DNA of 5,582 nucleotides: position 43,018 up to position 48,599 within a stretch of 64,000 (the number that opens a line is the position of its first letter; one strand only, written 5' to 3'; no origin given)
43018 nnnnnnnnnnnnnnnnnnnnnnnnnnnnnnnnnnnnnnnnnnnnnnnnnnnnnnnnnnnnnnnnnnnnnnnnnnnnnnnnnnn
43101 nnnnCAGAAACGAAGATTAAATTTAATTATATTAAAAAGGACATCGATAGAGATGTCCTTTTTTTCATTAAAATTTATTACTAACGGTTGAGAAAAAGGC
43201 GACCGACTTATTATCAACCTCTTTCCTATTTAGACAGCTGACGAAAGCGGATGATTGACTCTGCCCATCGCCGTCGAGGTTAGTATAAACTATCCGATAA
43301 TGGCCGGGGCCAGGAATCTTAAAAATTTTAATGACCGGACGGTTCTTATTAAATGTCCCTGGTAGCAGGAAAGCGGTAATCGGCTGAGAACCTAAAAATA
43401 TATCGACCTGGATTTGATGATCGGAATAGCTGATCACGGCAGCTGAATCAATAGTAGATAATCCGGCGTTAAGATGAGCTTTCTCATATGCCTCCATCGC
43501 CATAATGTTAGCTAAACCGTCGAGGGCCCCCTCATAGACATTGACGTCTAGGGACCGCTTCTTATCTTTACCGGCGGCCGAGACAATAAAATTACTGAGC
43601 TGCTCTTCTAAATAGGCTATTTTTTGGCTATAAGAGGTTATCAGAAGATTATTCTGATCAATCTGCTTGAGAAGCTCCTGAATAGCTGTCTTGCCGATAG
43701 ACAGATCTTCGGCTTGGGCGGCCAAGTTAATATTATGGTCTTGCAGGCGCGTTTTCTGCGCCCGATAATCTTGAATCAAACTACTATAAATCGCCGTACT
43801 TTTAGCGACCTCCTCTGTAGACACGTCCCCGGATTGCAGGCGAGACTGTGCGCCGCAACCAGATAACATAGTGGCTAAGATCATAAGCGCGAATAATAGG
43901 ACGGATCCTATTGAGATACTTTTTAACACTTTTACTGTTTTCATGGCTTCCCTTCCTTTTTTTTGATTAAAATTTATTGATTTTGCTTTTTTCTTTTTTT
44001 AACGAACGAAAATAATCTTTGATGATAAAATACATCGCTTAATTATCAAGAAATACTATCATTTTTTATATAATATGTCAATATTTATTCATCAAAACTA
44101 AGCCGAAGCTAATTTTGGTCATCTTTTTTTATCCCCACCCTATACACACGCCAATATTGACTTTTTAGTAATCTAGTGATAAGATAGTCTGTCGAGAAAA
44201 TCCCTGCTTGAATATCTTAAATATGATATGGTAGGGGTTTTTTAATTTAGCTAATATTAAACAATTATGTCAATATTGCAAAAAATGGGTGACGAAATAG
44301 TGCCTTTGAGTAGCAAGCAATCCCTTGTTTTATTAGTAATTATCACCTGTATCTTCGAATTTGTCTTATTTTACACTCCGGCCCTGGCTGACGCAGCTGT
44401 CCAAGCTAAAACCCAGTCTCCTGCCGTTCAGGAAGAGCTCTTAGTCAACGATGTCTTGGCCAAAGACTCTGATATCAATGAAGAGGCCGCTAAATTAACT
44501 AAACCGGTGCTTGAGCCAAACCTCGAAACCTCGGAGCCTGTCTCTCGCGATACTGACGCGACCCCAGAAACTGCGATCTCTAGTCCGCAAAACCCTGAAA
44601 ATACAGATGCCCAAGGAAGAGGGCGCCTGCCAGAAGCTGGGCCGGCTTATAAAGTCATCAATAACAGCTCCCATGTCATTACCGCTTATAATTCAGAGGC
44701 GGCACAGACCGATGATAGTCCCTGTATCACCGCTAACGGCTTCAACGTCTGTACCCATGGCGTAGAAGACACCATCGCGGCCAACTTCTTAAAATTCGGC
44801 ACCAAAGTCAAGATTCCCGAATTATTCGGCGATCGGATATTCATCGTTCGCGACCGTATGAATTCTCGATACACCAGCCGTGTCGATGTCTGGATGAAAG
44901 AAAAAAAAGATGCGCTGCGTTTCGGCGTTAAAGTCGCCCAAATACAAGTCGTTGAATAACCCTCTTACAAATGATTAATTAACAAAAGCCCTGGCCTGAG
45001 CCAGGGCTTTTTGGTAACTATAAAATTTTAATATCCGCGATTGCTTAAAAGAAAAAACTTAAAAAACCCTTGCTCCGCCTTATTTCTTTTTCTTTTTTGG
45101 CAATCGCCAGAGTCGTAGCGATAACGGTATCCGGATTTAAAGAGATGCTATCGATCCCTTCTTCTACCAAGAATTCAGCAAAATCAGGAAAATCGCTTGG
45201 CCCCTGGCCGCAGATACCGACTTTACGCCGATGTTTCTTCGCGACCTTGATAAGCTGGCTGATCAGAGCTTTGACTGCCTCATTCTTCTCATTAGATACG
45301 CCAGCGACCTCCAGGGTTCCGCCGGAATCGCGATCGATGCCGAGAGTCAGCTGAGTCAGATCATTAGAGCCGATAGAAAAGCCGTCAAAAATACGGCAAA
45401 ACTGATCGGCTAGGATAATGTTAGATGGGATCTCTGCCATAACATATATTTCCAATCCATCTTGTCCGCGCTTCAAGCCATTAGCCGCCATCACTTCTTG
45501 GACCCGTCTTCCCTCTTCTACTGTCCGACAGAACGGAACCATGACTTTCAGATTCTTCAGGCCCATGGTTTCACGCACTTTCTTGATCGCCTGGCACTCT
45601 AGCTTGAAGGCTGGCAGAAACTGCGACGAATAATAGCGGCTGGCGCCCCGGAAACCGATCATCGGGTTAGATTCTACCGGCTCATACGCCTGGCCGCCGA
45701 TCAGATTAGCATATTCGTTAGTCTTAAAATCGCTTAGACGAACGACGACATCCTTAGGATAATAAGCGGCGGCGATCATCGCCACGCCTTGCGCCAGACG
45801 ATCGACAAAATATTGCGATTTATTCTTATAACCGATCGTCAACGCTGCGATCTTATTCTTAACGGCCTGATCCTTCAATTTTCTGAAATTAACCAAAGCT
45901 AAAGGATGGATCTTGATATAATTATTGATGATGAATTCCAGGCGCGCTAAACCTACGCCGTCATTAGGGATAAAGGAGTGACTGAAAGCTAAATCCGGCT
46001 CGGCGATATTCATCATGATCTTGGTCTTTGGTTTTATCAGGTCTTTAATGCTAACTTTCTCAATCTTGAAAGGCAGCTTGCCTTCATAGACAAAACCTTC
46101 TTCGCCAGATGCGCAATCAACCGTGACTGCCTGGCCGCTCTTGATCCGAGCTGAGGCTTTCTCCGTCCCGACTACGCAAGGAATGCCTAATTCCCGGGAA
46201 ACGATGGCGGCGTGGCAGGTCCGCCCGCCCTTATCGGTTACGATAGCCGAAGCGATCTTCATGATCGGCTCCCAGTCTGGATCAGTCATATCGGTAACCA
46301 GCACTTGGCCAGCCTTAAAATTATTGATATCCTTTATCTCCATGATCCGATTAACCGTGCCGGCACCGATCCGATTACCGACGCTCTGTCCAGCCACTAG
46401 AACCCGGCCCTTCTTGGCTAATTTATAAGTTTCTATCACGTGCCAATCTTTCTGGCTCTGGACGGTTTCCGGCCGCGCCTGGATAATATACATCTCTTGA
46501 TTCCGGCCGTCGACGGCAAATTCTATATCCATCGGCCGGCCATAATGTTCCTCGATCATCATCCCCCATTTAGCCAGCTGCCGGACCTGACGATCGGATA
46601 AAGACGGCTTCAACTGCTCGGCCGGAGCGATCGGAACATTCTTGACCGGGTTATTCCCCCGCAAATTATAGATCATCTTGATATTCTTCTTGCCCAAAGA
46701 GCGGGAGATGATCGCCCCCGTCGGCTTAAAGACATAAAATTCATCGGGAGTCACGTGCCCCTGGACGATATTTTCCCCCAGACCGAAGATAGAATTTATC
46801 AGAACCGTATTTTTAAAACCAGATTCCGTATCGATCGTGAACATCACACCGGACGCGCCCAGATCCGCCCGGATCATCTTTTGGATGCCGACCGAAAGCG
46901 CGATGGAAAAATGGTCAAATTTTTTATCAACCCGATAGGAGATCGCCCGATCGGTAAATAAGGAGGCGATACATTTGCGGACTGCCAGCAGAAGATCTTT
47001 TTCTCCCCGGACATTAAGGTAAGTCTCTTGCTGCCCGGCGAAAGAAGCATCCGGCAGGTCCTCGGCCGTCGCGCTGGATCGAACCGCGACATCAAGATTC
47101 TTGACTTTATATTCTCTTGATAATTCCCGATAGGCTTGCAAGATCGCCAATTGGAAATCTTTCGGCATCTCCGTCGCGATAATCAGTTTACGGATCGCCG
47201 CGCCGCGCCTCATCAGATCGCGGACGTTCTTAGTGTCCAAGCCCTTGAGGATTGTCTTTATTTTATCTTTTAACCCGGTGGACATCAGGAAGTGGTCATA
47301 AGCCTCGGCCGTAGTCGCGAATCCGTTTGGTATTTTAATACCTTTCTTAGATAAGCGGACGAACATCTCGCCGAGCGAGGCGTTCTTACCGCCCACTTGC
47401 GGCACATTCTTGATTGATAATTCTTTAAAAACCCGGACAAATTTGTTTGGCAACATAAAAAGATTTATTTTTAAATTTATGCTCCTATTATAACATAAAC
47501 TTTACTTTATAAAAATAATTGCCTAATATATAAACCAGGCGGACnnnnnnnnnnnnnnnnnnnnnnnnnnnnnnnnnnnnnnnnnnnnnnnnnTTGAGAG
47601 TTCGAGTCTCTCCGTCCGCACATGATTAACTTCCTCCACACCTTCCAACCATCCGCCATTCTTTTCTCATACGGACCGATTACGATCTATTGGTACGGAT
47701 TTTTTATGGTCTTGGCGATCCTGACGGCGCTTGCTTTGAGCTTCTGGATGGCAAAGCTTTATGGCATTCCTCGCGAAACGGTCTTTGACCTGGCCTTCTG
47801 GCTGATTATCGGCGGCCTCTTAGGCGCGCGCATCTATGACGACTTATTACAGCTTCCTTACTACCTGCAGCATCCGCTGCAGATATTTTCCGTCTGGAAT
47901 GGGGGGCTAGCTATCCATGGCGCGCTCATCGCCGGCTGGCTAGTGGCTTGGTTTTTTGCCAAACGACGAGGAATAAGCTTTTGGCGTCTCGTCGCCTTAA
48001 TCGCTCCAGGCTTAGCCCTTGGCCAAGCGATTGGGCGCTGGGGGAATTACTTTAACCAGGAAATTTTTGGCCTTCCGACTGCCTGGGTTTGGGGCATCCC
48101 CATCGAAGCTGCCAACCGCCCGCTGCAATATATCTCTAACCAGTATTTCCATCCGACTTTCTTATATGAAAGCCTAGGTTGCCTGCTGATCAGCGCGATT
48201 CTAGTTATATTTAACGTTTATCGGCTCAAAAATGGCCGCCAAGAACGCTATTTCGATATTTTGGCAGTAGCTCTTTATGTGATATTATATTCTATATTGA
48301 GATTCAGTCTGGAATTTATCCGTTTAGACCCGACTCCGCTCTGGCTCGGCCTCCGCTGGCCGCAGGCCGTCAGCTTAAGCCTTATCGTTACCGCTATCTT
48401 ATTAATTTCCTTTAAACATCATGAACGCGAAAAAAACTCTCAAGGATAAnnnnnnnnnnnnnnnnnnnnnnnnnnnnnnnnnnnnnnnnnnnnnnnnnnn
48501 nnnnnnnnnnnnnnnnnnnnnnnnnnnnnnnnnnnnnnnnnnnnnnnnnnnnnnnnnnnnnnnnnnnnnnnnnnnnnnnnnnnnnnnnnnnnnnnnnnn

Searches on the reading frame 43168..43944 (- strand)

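Call 8: search_protein_families(library=pfam, proteins=[window:43168-43944:-], max_evalue=0.01)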
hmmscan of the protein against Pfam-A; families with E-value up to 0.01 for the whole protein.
window:43168-43944:- (258 aa): 0 families

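Call 22: search_protein_families(library=pfam, proteins=[window:43168-43944:-], max_evalue=1)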
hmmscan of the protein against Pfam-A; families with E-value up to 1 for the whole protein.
window:43168-43944:- (258 aa): 2 families
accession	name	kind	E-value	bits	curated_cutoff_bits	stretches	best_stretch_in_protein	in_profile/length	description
PF14932.11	HAUS-augmin3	-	0.012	15.6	29.4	1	28-118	60-151/260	HAUS augmin-like complex subunit 3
PF11932.13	DUF3450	-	0.06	13.1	32.6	1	20-119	2-101/241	Protein of unknown function (DUF3450)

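Call 60: search_protein_families(library=ncbifam, proteins=[window:43168-43944:-], max_evalue=0.1)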
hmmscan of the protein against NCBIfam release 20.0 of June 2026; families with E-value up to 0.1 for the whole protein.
window:43168-43944:- (258 aa): 0 families

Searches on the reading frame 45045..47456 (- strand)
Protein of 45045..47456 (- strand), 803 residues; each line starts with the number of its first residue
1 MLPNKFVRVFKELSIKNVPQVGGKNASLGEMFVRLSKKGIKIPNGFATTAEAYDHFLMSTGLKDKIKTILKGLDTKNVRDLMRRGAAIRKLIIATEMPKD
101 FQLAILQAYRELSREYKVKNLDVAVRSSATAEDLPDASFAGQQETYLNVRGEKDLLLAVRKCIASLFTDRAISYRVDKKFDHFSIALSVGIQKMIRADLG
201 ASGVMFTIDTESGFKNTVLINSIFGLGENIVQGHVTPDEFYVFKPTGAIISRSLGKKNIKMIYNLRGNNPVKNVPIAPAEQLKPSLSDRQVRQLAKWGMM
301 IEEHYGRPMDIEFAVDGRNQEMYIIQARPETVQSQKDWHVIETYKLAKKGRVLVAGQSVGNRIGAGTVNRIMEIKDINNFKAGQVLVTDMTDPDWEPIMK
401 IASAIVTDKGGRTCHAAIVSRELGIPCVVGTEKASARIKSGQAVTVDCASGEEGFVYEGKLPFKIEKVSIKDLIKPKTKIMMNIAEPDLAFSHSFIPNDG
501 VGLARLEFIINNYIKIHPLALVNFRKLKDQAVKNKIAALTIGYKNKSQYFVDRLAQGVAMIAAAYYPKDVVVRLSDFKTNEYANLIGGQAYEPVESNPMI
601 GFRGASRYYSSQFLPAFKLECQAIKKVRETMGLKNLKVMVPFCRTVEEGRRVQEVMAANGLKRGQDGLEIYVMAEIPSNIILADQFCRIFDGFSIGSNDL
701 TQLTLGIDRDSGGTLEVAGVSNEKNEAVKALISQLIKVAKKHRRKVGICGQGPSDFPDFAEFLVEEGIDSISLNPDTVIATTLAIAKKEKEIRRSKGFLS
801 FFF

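Call 8: search_protein_families(library=pfam, proteins=[window:45045-47456:-], max_evalue=0.01)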
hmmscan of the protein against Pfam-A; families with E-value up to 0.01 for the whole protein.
window:45045-47456:- (803 aa): 3 families
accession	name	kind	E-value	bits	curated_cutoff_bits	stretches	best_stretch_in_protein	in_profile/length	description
PF01326.24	PPDK_N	-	4.1e-126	421.1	27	1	19-339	2-319/328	Pyruvate phosphate dikinase, AMP/ATP-binding domain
PF02896.24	PEP-utilizers_C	-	8.4e-58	196.3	22.8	1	477-788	19-291/293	PEP-utilising enzyme, PEP-binding domain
PF00391.29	PEP-utilizers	-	4.4e-27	93.9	23.1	1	380-451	1-72/72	PEP-utilising enzyme, mobile domain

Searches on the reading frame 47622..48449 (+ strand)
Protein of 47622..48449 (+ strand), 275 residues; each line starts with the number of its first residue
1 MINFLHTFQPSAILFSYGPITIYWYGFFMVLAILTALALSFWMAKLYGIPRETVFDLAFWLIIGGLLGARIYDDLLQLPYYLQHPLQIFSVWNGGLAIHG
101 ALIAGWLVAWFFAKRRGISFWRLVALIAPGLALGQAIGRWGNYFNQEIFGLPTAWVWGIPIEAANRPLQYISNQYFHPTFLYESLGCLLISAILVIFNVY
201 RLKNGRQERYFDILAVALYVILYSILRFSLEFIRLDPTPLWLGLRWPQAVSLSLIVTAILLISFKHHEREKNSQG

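Call 8: search_protein_families(library=pfam, proteins=[window:47622-48449:+], max_evalue=0.01)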
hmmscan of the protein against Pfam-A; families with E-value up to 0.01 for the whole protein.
window:47622-48449:+ (275 aa): 1 family
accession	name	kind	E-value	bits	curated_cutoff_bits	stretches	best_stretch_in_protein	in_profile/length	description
PF01790.23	LGT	-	2.1e-66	224.1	24.9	1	13-262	2-238/240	Prolipoprotein diacylglyceryl transferase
